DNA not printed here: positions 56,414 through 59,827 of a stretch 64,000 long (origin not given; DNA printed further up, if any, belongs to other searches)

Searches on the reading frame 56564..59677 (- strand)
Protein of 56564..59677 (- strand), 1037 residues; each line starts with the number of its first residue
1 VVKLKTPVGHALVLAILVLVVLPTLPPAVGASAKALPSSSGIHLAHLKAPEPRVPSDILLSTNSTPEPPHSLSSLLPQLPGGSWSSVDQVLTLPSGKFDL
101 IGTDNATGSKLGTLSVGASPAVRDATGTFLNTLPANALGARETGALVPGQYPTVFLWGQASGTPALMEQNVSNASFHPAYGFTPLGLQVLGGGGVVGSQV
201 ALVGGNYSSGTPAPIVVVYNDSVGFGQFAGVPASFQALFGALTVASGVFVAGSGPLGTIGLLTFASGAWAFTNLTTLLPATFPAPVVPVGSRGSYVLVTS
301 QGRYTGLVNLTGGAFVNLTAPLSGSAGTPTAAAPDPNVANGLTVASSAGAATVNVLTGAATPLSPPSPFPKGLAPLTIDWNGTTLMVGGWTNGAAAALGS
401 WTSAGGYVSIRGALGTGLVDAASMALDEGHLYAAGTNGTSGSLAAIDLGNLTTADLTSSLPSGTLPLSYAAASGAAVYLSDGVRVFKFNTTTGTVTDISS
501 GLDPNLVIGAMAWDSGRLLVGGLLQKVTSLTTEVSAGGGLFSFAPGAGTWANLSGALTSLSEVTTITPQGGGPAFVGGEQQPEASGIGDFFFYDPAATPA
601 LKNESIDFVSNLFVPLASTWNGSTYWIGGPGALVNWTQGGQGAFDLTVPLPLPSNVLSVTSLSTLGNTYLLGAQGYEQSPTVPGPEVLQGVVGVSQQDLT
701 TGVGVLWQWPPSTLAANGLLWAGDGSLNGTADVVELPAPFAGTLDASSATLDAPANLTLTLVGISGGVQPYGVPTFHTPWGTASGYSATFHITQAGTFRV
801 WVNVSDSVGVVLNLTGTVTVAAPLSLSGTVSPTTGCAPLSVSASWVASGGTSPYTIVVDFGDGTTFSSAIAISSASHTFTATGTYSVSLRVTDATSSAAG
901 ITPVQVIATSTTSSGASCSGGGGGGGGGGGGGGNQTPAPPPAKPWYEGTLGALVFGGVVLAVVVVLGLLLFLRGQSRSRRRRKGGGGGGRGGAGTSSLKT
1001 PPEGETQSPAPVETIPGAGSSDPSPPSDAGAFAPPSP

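Call 8: search_protein_families(library=pfam, proteins=[window:56564-59677:-], max_evalue=0.01)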
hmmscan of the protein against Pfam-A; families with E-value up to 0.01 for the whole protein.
window:56564-59677:- (1037 aa): 2 families
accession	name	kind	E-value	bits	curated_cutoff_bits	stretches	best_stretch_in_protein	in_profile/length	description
PF18911.6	PKD_4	-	6.7e-09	36.1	27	1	822-899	3-76/85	PKD domain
PF00801.26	PKD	-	2e-08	34.5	23.5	1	848-906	25-80/80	PKD domain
